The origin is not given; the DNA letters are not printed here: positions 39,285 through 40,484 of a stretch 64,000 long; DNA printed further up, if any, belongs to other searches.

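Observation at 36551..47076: Nine PhyH-type Fe(II)/2OG dioxygenase domains built around an ABC (wzm/wzt) glycan exporter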

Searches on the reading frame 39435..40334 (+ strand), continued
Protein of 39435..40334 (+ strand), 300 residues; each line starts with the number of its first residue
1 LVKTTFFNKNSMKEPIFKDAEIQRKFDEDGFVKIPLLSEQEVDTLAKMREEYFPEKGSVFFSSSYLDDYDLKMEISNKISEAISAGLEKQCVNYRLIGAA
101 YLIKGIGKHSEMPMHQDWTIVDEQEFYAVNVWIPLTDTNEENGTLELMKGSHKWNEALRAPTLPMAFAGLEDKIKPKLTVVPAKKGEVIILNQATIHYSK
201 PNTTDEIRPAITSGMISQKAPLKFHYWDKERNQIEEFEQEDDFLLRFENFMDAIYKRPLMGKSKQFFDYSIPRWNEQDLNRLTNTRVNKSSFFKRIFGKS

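Call 65: find_encoding_contigs(protein=P0153, flank=10000, max_places=1)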
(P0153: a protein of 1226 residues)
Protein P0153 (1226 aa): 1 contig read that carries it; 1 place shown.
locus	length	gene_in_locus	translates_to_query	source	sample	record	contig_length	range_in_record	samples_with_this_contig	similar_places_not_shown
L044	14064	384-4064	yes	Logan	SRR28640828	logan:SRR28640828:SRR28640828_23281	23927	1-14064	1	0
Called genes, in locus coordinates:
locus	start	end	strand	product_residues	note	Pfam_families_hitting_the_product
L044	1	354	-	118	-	?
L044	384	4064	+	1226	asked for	PF05721:PhyH, PF13640:2OG-FeII_Oxy_3 (faint), PF13759:2OG-FeII_Oxy_5 (faint), PF07883:Cupin_2 (faint), PF05721:PhyH, PF05118:Asp_Arg_Hydrox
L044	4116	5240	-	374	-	PF00005:ABC_tran, PF13304:AAA_21 (faint)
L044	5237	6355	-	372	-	PF00005:ABC_tran, PF13304:AAA_21 (faint)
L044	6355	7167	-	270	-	-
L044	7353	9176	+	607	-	PF02543:Carbam_trans_N, PF16861:Carbam_trans_C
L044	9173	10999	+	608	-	-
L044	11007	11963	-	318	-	PF00535:Glycos_transf_2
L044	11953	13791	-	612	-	-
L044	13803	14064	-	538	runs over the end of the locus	PF02310:B12-binding, PF04055:Radical_SAM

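Call 66: find_encoding_contigs(protein=P0212, flank=10000, max_places=1)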
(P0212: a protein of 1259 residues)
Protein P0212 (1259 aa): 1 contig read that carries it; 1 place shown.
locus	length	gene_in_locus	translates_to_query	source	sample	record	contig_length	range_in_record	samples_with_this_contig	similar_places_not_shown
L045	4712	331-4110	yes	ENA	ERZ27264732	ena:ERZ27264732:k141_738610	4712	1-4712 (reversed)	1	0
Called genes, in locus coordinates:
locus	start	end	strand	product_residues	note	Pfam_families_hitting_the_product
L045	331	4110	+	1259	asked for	PF13489:Methyltransf_23 (faint), PF08241:Methyltransf_11 (weak), PF08242:Methyltransf_12 (faint), PF13649:Methyltransf_25, PF13847:Methyltransf_31 (faint), PF01040:UbiA, PF05721:PhyH, PF05721:PhyH, +1 more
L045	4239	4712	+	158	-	?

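Call 67: find_encoding_contigs(protein=P0238, flank=10000, max_places=1)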
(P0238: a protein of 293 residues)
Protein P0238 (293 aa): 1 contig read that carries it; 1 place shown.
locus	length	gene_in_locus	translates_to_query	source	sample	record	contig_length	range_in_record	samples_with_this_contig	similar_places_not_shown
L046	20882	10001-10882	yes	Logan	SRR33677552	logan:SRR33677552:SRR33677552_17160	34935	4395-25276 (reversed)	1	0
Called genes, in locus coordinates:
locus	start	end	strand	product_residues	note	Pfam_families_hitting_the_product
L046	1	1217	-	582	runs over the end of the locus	PF00664:ABC_membrane, PF00005:ABC_tran, PF02463:SMC_N (weak)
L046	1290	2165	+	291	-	PF05721:PhyH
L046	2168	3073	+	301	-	PF05721:PhyH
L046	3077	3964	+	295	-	PF05721:PhyH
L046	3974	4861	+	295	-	PF05721:PhyH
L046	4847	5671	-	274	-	PF05721:PhyH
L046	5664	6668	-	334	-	PF24814:WD40_Prp19, PF25175:Beta-prop_WDR5, PF25173:Beta-prop_WDR3_1st, PF25174:Beta-prop_THOC3, PF23381:Beta-prop_IFT122_1st, PF23414:Beta-prop_EML_2, PF24796:WDR55, PF24807:WD40_CDC20-Fz, +22 more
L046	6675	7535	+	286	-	PF03781:FGE-sulfatase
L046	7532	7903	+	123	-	PF00254:FKBP_C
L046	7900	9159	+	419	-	PF00890:FAD_binding_2 (weak), PF01266:DAO (weak), PF03486:HI0933_like (faint), PF07992:Pyr_redox_2 (faint), PF12831:FAD_oxidored (weak), PF13450:NAD_binding_8, PF01593:Amino_oxidase (weak)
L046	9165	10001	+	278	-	PF01040:UbiA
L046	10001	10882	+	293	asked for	PF05721:PhyH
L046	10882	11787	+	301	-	PF05721:PhyH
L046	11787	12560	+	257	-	PF05721:PhyH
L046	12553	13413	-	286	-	PF05721:PhyH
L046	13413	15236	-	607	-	PF05721:PhyH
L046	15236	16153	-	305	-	PF05721:PhyH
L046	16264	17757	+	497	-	PF13442:Cytochrome_CBB3, PF07995:GSDH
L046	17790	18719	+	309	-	PF02353:CMAS, PF01209:Ubie_methyltran, PF13489:Methyltransf_23, PF08241:Methyltransf_11, PF08242:Methyltransf_12, PF13649:Methyltransf_25, PF13847:Methyltransf_31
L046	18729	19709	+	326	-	PF01040:UbiA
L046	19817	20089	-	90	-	-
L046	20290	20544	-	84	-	-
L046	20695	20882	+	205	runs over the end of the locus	PF00440:TetR_N, PF21993:TetR_C_13_2 (weak)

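Call 73: search_protein_families(library=pfam, proteins=[P0188, P0198, P0219, P0232, P0252, P0142, P0169, P0234, P0255, P0226], max_evalue=0.0001)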
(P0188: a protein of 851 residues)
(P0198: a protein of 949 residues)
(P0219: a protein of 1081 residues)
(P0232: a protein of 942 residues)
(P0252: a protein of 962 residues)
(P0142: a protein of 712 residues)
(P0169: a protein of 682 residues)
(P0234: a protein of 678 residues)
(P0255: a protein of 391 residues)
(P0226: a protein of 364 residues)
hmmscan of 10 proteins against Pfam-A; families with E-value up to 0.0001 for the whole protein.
P0188 (851 aa): 9 families
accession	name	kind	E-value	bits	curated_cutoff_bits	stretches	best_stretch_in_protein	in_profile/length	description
PF05721.19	PhyH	-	4.7e-35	122.2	22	2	293-455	43-212/213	Phytanoyl-CoA dioxygenase (PhyH)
PF08241.18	Methyltransf_11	-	5.4e-15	56.3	21.2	1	57-157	1-95/95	Methyltransferase domain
PF02353.26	CMAS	-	8.5e-15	55.2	27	1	40-170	50-177/273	Mycolic acid cyclopropane synthetase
PF13847.12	Methyltransf_31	-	3e-14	53.4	27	1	51-163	2-115/145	Methyltransferase domain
PF13649.12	Methyltransf_25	-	3.9e-14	53.5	27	1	56-153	1-97/97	Methyltransferase domain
PF13489.12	Methyltransf_23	-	1.8e-13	51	27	1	38-170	10-128/164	Methyltransferase domain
PF08242.18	Methyltransf_12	-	1.3e-09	39.1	30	1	57-154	1-97/98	Methyltransferase domain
PF07021.18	MetW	-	1e-06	29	21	1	51-146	12-99/193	Methionine biosynthesis protein MetW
PF01209.24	Ubie_methyltran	-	4e-05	23.5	20.1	1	44-166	39-160/233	ubiE/COQ5 methyltransferase family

P0198 (949 aa): 9 families
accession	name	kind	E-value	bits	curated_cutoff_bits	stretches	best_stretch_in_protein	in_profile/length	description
PF05721.19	PhyH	-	8.3e-37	128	22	2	323-507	1-212/213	Phytanoyl-CoA dioxygenase (PhyH)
PF08241.18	Methyltransf_11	-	1e-15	58.5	21.2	1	747-847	1-94/95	Methyltransferase domain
PF13649.12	Methyltransf_25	-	2.8e-15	57.2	27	1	746-844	1-97/97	Methyltransferase domain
PF13847.12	Methyltransf_31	-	4.6e-12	46.3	27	1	741-855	2-117/145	Methyltransferase domain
PF08242.18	Methyltransf_12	-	4.5e-11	43.8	30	1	747-846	1-98/98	Methyltransferase domain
PF13489.12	Methyltransf_23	-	1.2e-09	38.5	27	1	739-896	18-159/164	Methyltransferase domain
PF02353.26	CMAS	-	1.6e-09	37.9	27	1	732-847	52-163/273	Mycolic acid cyclopropane synthetase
PF13578.12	Methyltransf_24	-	5.3e-06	27.7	26.3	1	770-850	25-104/105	Methyltransferase domain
PF13759.12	2OG-FeII_Oxy_5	-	5.7e-06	27.1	27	0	175-214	59-98/101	Putative 2OG-Fe(II) oxygenase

P0219 (1081 aa): 4 families
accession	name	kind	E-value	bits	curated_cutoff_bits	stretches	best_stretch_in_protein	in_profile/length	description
PF05118.21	Asp_Arg_Hydrox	-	3.9e-51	173.4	22.6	1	887-1040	3-157/157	Aspartyl/Asparaginyl beta-hydroxylase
PF05721.19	PhyH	-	7.5e-40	137.9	22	2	555-710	56-212/213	Phytanoyl-CoA dioxygenase (PhyH)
PF13640.12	2OG-FeII_Oxy_3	-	4.3e-07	31.2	27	0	609-711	9-92/98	2OG-Fe(II) oxygenase superfamily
PF13759.12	2OG-FeII_Oxy_5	-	3.7e-05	24.5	27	0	177-214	61-98/101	Putative 2OG-Fe(II) oxygenase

P0232 (942 aa): 4 families
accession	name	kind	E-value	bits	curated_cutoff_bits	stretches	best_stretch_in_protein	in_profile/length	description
PF05721.19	PhyH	-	2.8e-35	123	22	2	346-481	67-213/213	Phytanoyl-CoA dioxygenase (PhyH)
PF00005.33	ABC_tran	-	3.6e-18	66.9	25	1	567-698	1-135/137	ABC transporter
PF13759.12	2OG-FeII_Oxy_5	-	2.3e-05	25.1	27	0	162-197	64-99/101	Putative 2OG-Fe(II) oxygenase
PF14524.12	Wzt_C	-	2.8e-05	24.6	30.4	0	797-926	3-139/143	Wzt C-terminal domain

P0252 (962 aa): 2 families
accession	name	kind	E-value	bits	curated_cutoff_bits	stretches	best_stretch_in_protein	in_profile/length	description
PF05721.19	PhyH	-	1.4e-41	143.6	22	2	10-192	4-213/213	Phytanoyl-CoA dioxygenase (PhyH)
PF13640.12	2OG-FeII_Oxy_3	-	2.6e-05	25.5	27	0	372-474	11-94/98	2OG-Fe(II) oxygenase superfamily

P0142 (712 aa): 2 families
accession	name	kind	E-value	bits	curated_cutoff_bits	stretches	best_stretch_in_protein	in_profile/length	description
PF05721.19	PhyH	-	1e-41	144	22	2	65-203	69-212/213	Phytanoyl-CoA dioxygenase (PhyH)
PF13759.12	2OG-FeII_Oxy_5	-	7.4e-06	26.7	27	0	166-206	59-99/101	Putative 2OG-Fe(II) oxygenase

P0169 (682 aa): 1 family
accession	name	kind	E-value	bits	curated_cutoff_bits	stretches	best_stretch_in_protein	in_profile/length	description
PF05721.19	PhyH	-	5.2e-37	128.6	22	2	55-204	41-212/213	Phytanoyl-CoA dioxygenase (PhyH)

P0234 (678 aa): 2 families
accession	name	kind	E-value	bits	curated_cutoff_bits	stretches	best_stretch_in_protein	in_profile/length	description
PF05721.19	PhyH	-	5.6e-41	141.6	22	2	79-223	63-212/213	Phytanoyl-CoA dioxygenase (PhyH)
PF13759.12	2OG-FeII_Oxy_5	-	1e-05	26.2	27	0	184-223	57-96/101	Putative 2OG-Fe(II) oxygenase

P0255 (391 aa): 1 family
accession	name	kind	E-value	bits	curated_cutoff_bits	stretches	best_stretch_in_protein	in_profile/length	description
PF05721.19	PhyH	-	5.9e-19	69.6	22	1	197-309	88-211/213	Phytanoyl-CoA dioxygenase (PhyH)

P0226 (364 aa): 1 family
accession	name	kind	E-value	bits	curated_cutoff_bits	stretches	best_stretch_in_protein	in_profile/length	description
PF05721.19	PhyH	-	5.3e-24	86.1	22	1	65-204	70-213/213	Phytanoyl-CoA dioxygenase (PhyH)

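Call 76: find_encoding_contigs(protein=P0232, flank=10000, max_places=2)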
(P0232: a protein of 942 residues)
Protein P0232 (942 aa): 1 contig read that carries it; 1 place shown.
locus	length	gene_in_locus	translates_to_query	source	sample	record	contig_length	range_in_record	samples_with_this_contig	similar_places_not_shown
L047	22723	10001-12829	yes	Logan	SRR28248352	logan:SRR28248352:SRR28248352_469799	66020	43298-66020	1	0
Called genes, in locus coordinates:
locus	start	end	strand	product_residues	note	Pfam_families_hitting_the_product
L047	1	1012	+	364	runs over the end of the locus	PF13472:Lipase_GDSL_2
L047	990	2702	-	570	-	-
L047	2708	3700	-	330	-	-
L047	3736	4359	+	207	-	PF09603:Fib_succ_major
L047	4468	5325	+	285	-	PF05721:PhyH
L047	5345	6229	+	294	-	PF05721:PhyH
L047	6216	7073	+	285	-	PF05721:PhyH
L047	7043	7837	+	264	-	PF05721:PhyH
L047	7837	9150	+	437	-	PF05721:PhyH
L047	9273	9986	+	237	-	PF05721:PhyH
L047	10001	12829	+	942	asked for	PF05721:PhyH, PF13759:2OG-FeII_Oxy_5 (faint), PF05721:PhyH, PF00005:ABC_tran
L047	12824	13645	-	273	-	PF01061:ABC2_membrane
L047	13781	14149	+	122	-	-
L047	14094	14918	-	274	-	PF05118:Asp_Arg_Hydrox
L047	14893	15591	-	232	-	PF00535:Glycos_transf_2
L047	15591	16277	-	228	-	PF00535:Glycos_transf_2, PF10111:Glyco_tranf_2_2 (weak)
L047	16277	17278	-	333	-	PF01408:GFO_IDH_MocA, PF03447:NAD_binding_3 (weak), PF03807:F420_oxidored (faint), PF22725:GFO_IDH_MocA_C3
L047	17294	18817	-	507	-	PF02310:B12-binding, PF04055:Radical_SAM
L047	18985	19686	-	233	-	PF00535:Glycos_transf_2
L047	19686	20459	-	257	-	PF02894:GFO_IDH_MocA_C (weak), PF22725:GFO_IDH_MocA_C3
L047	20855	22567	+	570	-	-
